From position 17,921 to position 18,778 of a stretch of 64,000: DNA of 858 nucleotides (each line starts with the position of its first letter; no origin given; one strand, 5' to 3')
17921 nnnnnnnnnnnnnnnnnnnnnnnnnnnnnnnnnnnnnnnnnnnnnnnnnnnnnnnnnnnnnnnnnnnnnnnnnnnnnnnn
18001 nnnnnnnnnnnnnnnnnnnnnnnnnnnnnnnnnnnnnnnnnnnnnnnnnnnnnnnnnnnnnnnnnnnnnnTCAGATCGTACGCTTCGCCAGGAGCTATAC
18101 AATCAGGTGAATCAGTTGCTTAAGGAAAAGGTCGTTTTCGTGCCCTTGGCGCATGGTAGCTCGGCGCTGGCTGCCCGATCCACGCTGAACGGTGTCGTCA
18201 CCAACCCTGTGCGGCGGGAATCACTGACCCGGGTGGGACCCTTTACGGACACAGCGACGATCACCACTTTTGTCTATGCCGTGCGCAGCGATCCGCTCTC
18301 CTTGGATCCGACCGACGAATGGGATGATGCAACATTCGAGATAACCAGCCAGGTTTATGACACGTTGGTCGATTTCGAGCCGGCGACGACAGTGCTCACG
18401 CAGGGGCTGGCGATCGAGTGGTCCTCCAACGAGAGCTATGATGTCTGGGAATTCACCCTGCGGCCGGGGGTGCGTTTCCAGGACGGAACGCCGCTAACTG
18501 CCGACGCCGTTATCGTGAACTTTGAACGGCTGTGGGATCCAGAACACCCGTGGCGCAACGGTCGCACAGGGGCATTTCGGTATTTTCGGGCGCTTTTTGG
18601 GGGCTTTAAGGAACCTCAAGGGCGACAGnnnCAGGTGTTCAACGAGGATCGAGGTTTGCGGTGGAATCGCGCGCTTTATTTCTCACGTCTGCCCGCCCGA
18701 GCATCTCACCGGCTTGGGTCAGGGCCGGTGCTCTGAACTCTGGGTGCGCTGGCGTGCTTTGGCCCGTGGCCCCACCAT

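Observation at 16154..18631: A second, diverged copy of the SBP3 plus permuted-SBP5 lipoprotein closes the locus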

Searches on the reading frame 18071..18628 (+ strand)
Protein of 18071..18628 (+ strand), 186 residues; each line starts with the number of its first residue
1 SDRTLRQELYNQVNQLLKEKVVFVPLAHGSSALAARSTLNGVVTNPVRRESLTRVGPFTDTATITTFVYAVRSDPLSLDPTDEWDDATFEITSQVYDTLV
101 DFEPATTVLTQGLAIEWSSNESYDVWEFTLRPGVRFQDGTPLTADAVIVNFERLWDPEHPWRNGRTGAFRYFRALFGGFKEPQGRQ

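Call 33: search_protein_representatives(protein=window:18071-18628:+)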
Query: 186 residues. Proteins with E-value up to 0.001 (for the whole library): 10257; up to 1e-10: 690; up to 1e-30: 6. The best 150 are listed.
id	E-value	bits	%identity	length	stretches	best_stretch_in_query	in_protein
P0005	1.1e-81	289.3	72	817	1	4-182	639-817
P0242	3.4e-80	284.5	69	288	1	1-183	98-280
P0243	1.1e-54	201.4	39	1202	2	54-182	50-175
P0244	5.5e-36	140.4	69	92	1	91-180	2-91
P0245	2.9e-32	128.3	41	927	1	4-180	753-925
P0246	6.8e-32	127.0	41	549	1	5-180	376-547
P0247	1.4e-30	122.7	33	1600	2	50-183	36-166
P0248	1.6e-30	122.6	39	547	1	5-180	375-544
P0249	5.3e-29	117.6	37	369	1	2-180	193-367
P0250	7.5e-29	117.1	38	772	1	2-180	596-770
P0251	1.1e-28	116.6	40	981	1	1-180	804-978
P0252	1.6e-28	116.1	38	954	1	8-181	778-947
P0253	3.0e-28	115.2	39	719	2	24-183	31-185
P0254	4.4e-28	114.6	39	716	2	49-184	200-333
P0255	7.7e-28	113.8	39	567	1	2-180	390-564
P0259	1.6e-26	109.5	38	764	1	5-181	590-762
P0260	1.7e-26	109.5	38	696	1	2-180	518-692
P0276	2.1e-24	102.6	38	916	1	4-180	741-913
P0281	6.2e-24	101.1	36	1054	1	8-180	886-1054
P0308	2.9e-21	92.4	38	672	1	2-178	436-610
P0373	1.8e-18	83.3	31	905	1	5-178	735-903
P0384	3.6e-18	82.3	30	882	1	5-179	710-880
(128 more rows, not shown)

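Call 60: search_protein_families(library=pfam, proteins=[P0252, P0251, P0245, P0276, P0373, P0384, P0259, P0260, P0281, P0308], max_evalue=0.0001)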
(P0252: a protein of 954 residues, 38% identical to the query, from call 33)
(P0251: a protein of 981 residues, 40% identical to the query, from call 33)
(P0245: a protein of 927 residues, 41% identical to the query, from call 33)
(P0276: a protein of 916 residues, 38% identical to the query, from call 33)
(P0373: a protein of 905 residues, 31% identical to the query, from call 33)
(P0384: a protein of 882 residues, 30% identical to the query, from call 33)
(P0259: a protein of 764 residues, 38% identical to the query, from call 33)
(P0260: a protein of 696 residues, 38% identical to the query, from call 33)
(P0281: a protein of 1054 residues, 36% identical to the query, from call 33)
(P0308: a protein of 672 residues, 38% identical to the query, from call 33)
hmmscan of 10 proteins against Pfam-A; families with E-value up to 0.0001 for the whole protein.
P0252 (954 aa): 4 families
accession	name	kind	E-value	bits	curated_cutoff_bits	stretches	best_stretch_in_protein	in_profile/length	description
PF00496.27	SBP_bac_5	-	3.6e-100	336.1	32.4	2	446-749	61-364/368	Bacterial extracellular solute-binding proteins, family 5 Middle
PF13458.12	Peripla_BP_6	-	3.5e-53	181.9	31.7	1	80-423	1-343/343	Periplasmic binding protein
PF01094.35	ANF_receptor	-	5.3e-29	101.8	25.4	1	101-420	3-351/353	Receptor family ligand binding region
PF13433.12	Peripla_BP_5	-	6.2e-06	26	27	1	81-375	1-300/363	Periplasmic binding protein domain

P0251 (981 aa): 5 families
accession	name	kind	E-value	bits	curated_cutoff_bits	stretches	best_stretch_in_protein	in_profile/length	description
PF00496.27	SBP_bac_5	-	2.8e-90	303.5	32.4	2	478-782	62-364/368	Bacterial extracellular solute-binding proteins, family 5 Middle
PF00069.31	Pkinase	-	9.1e-45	153.5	31.7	1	9-262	1-256/263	Protein kinase domain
PF07714.23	PK_Tyr_Ser-Thr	-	4.2e-29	102.1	23.1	1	10-258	2-249/258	Protein tyrosine and serine/threonine kinase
PF01636.29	APH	-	1.3e-07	32.1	23.2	1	106-156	146-198/239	Phosphotransferase enzyme family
PF03109.22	ABC1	-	7.8e-05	22.4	22.9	0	83-157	142-216/244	ABC1 atypical kinase-like domain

P0245 (927 aa): 4 families
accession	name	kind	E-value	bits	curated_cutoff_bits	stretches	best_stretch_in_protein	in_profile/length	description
PF00496.27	SBP_bac_5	-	1.5e-104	350.5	32.4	2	430-727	63-363/368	Bacterial extracellular solute-binding proteins, family 5 Middle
PF13458.12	Peripla_BP_6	-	5.9e-46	158.1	31.7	1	63-405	1-333/343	Periplasmic binding protein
PF01094.35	ANF_receptor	-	1.8e-30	106.7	25.4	1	93-412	14-352/353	Receptor family ligand binding region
PF13433.12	Peripla_BP_5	-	1.6e-06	27.9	27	1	97-365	36-300/363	Periplasmic binding protein domain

P0276 (916 aa): 3 families
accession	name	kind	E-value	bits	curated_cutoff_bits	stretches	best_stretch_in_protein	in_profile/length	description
PF00496.27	SBP_bac_5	-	1.4e-85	288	32.4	2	416-717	64-366/368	Bacterial extracellular solute-binding proteins, family 5 Middle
PF00069.31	Pkinase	-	2.9e-40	138.8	31.7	1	13-221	1-198/263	Protein kinase domain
PF07714.23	PK_Tyr_Ser-Thr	-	6.6e-27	94.9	23.1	1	16-223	4-208/258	Protein tyrosine and serine/threonine kinase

P0373 (905 aa): 3 families
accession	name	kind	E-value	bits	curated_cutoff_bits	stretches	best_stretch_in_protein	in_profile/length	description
PF00496.27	SBP_bac_5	-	4.3e-67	227.3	32.4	2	411-710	64-365/368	Bacterial extracellular solute-binding proteins, family 5 Middle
PF00069.31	Pkinase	-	2e-49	168.8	31.7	1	9-260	1-253/263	Protein kinase domain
PF07714.23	PK_Tyr_Ser-Thr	-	6.2e-32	111.4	23.1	1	10-259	2-249/258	Protein tyrosine and serine/threonine kinase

P0384 (882 aa): 4 families
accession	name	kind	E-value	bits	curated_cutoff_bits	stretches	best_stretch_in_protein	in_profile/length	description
PF00069.31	Pkinase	-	2.1e-53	181.8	31.7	1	20-265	1-252/263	Protein kinase domain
PF00496.27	SBP_bac_5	-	4.2e-53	181.2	32.4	2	397-680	65-360/368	Bacterial extracellular solute-binding proteins, family 5 Middle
PF07714.23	PK_Tyr_Ser-Thr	-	2.1e-35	122.8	23.1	1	21-265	2-249/258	Protein tyrosine and serine/threonine kinase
PF01636.29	APH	-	4.1e-05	23.9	23.2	0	49-164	85-197/239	Phosphotransferase enzyme family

P0259 (764 aa): 3 families
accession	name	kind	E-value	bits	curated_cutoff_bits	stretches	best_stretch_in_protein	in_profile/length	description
PF00496.27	SBP_bac_5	-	1.2e-89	301.5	32.4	2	265-564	64-365/368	Bacterial extracellular solute-binding proteins, family 5 Middle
PF13458.12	Peripla_BP_6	-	2.7e-24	86.9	31.7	1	3-237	114-342/343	Periplasmic binding protein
PF01094.35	ANF_receptor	-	2.5e-09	37.1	25.4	0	145-236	248-352/353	Receptor family ligand binding region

P0260 (696 aa): 1 family
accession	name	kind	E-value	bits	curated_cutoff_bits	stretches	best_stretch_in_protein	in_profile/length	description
PF00496.27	SBP_bac_5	-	2.5e-78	264.2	32.4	2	196-495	63-365/368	Bacterial extracellular solute-binding proteins, family 5 Middle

P0281 (1054 aa): 1 family
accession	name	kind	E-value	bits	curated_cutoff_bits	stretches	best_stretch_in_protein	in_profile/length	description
PF00496.27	SBP_bac_5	-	2.9e-83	280.5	32.4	2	564-858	62-363/368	Bacterial extracellular solute-binding proteins, family 5 Middle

P0308 (672 aa): 1 family
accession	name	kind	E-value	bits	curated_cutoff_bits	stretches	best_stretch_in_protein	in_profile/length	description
PF00496.27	SBP_bac_5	-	3.7e-71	240.6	32.4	2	110-413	62-365/368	Bacterial extracellular solute-binding proteins, family 5 Middle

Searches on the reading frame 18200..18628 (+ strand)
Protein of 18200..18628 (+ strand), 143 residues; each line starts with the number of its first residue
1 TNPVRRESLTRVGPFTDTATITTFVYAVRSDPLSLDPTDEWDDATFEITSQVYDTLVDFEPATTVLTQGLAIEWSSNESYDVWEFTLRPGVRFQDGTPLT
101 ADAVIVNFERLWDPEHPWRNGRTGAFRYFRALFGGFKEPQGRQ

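Call 7: search_protein_families(library=pfam, proteins=[window:18200-18628:+], max_evalue=0.01)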
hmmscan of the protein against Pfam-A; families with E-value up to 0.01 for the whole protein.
window:18200-18628:+ (143 aa): 1 family
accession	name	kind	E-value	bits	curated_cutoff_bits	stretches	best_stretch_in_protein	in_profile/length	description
PF00496.27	SBP_bac_5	-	8.3e-15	55.2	32.4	1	68-121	4-57/368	Bacterial extracellular solute-binding proteins, family 5 Middle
